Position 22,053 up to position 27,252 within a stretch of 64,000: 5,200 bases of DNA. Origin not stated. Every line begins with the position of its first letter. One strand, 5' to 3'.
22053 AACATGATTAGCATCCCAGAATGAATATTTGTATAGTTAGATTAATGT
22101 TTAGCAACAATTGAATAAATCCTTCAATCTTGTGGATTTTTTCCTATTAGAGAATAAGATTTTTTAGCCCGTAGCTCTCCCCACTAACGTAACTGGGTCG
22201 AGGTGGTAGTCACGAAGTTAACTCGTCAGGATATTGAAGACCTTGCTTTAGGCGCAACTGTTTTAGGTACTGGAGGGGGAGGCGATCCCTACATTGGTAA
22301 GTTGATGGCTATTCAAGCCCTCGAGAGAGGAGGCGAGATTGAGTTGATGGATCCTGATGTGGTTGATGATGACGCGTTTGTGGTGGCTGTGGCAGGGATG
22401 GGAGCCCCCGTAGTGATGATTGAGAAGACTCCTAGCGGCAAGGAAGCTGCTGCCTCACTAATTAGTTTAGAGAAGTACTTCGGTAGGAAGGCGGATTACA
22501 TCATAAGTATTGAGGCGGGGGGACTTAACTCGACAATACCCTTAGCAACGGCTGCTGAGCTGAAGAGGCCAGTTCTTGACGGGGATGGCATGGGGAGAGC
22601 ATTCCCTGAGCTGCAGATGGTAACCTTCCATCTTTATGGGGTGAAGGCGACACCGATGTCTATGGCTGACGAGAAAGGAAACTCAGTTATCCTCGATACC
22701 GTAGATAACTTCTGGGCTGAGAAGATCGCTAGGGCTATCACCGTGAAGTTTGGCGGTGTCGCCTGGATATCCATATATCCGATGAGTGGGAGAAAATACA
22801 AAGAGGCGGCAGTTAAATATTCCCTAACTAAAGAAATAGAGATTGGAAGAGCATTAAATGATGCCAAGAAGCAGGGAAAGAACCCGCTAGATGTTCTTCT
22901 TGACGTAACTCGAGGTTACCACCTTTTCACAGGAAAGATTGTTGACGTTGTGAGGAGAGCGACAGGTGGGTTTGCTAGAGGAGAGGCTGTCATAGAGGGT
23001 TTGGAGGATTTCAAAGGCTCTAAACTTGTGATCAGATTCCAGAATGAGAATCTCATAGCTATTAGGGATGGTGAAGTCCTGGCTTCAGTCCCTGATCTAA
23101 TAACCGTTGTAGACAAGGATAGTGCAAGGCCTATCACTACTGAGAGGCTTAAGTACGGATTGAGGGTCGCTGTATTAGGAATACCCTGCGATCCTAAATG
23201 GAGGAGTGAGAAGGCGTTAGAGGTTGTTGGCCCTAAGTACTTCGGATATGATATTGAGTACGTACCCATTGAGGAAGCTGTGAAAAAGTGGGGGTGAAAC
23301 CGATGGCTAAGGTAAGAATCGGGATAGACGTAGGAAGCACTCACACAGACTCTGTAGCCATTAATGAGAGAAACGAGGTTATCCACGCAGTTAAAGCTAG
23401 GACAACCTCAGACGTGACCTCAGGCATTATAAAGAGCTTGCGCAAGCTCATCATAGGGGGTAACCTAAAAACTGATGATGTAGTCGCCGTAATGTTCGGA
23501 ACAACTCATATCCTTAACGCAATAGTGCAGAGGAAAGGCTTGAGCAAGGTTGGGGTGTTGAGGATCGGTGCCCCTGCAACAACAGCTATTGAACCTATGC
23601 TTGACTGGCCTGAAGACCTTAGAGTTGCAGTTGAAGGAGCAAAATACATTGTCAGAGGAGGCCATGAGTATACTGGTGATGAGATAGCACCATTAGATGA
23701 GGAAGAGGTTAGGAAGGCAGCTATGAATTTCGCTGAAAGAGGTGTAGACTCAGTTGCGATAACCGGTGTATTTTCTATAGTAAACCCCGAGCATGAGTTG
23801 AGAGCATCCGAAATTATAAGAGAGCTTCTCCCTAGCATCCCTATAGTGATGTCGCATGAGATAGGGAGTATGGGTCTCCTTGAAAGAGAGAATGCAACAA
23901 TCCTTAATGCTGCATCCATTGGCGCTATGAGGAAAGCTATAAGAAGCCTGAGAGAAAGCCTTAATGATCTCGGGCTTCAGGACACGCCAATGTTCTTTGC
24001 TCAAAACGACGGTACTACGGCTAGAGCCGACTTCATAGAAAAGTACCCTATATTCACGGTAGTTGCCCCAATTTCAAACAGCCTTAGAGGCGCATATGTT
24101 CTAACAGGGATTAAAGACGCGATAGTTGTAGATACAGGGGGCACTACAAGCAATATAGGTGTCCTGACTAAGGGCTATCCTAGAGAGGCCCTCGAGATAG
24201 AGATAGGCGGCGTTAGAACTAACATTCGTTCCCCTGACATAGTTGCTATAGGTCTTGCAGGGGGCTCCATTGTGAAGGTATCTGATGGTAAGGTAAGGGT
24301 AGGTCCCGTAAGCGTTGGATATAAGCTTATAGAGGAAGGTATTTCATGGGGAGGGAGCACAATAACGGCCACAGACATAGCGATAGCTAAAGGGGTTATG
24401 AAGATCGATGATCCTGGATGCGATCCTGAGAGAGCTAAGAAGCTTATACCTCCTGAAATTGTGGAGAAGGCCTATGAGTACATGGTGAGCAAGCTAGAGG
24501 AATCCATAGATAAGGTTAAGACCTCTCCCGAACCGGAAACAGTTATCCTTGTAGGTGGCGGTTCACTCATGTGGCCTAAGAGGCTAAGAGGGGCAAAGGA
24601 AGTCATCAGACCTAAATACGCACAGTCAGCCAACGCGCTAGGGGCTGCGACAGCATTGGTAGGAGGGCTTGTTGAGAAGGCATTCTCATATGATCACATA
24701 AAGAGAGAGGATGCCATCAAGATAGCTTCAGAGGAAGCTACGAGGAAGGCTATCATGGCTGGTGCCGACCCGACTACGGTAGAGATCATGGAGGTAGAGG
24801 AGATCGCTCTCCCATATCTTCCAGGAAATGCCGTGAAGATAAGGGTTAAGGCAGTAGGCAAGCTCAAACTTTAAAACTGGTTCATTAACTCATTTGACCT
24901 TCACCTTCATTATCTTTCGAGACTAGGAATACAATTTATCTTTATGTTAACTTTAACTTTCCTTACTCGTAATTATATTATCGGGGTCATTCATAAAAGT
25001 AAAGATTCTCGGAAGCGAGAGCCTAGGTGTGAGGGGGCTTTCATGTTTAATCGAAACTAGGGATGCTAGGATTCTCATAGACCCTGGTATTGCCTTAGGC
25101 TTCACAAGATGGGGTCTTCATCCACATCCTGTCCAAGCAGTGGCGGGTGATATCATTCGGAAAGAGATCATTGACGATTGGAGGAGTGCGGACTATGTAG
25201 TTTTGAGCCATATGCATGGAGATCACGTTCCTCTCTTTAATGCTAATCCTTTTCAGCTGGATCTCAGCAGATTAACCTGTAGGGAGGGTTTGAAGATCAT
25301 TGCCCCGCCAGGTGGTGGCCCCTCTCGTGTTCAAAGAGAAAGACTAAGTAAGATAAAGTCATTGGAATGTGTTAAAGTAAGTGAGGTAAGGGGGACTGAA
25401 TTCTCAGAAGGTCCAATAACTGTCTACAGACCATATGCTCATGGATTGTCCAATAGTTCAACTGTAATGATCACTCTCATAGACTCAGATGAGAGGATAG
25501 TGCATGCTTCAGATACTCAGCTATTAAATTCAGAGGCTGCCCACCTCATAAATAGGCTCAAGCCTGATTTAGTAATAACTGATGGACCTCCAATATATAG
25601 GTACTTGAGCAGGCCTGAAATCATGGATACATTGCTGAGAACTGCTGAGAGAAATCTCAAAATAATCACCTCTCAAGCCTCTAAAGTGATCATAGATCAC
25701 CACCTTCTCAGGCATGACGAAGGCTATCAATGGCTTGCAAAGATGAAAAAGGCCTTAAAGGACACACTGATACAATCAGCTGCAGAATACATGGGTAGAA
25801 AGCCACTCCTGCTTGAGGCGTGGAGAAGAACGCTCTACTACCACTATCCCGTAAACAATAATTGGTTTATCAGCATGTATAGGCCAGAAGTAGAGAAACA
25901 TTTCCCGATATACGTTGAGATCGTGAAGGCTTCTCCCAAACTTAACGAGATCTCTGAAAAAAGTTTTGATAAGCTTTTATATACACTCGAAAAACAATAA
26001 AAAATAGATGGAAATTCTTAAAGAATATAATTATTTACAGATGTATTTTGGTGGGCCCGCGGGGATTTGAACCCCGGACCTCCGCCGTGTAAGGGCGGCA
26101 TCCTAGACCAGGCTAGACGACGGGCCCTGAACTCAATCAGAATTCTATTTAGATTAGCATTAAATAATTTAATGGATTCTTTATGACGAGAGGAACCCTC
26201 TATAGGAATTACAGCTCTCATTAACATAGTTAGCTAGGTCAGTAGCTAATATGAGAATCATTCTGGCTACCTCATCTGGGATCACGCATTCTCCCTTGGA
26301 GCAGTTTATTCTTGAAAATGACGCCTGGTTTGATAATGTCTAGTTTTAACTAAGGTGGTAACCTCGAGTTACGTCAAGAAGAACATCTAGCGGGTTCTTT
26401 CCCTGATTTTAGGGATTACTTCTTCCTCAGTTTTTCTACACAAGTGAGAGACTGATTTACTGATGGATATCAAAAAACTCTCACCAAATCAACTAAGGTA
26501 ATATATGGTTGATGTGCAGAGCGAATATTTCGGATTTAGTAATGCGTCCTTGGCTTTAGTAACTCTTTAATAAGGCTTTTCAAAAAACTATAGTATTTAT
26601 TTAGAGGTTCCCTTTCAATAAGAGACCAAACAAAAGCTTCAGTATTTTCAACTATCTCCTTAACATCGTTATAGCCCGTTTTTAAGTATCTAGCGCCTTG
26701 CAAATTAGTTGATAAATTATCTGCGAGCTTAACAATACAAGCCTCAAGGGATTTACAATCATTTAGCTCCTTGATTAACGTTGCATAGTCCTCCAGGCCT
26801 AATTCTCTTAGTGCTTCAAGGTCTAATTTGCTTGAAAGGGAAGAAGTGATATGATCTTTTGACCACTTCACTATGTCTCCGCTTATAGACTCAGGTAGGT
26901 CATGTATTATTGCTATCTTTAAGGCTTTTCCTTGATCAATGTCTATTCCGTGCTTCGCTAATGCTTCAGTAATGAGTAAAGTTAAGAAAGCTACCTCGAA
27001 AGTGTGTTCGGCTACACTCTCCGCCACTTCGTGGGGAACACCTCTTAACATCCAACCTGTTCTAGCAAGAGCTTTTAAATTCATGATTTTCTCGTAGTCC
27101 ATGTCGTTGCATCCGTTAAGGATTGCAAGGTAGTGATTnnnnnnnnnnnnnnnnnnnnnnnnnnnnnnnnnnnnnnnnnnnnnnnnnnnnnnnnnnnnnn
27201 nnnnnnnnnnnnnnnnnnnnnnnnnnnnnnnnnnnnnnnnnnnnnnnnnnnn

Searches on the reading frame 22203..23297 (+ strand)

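Call 67: search_protein_families(library=pfam, proteins=[window:22203-23297:+], max_evalue=0.001)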
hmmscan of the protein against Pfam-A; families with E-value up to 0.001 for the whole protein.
window:22203-23297:+ (364 aa): 2 families
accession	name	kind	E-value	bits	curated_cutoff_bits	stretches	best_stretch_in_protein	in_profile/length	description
PF20906.3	S-Me-THD_C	-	5.2e-75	251.4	27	1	168-356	2-190/190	S-Me-THD-like, C-terminal domain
PF06032.18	S-Me-THD_N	-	4.6e-61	205.9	27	1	9-165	1-157/158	S-Me-THD-like, N-terminal domain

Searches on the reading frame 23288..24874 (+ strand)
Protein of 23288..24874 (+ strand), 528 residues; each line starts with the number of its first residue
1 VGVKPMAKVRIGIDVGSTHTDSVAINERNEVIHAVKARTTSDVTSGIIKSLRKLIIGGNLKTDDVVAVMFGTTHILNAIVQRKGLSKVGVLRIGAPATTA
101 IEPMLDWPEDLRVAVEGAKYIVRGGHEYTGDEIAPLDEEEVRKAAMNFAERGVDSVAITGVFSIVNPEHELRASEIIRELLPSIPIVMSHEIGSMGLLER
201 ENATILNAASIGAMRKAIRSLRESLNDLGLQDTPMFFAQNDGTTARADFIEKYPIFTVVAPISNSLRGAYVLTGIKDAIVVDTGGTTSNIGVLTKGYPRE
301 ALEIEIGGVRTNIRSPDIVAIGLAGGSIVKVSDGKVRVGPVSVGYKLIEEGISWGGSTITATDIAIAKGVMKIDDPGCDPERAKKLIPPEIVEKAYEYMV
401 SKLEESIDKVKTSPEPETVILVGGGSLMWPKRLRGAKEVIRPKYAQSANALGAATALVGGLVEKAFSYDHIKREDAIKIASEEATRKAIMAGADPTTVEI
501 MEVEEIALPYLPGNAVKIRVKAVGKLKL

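Call 67: search_protein_families(library=pfam, proteins=[window:23288-24874:+], max_evalue=0.001)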
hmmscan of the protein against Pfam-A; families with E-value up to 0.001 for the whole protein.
window:23288-24874:+ (528 aa): 5 families
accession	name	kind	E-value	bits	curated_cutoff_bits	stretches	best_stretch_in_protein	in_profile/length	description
PF05378.19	Hydant_A_N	-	9.9e-41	139.8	25.2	1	10-180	1-175/176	Hydantoinase/oxoprolinase N-terminal region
PF01968.24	Hydantoinase_A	-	4.5e-24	85.6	22.9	1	200-458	1-287/291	Hydantoinase/oxoprolinase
PF01869.26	BcrAD_BadFG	-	0.00011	22.3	31.5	0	11-75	1-72/271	BadF/BadG/BcrA/BcrD ATPase family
PF00480.26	ROK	-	0.00023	21.2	22.9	0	11-76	2-68/294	ROK family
PF13941.12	MutL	-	0.00044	19.6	27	0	13-54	4-48/450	MutL protein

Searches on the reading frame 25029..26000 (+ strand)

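Call 67: search_protein_families(library=pfam, proteins=[window:25029-26000:+], max_evalue=0.001)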
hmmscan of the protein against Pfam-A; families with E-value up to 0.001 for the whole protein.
window:25029-26000:+ (323 aa): 3 families
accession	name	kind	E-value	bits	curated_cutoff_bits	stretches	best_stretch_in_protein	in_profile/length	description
PF12706.13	Lactamase_B_2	-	6e-07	29.7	27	1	14-186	2-164/200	Beta-lactamase superfamily domain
PF13483.12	Lactamase_B_3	-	4e-05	24.1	24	1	5-168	9-117/160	Beta-lactamase superfamily domain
PF00753.33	Lactamase_B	-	4.6e-05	23.9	22.7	1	5-163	8-150/196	Metallo-beta-lactamase superfamily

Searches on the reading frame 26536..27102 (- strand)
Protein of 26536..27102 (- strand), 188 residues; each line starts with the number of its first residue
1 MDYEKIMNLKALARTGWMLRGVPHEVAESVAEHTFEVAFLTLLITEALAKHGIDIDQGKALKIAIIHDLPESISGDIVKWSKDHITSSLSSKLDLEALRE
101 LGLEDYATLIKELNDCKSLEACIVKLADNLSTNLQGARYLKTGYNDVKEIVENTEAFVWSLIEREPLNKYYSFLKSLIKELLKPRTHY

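Call 67: search_protein_families(library=pfam, proteins=[window:26536-27102:-], max_evalue=0.001)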
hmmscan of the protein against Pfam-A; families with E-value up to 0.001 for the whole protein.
window:26536-27102:- (188 aa): 3 families
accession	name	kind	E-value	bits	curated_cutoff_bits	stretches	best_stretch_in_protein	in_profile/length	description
PF13023.12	HD_3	-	2.8e-18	66.8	22.5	1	8-147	3-142/165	HD domain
PF12917.13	YfbR-like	-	3.5e-13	50.1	25.9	1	5-159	5-164/182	5'-deoxynucleotidase YfbR-like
PF01966.28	HD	-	1.1e-09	39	22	1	30-132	1-115/116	HD domain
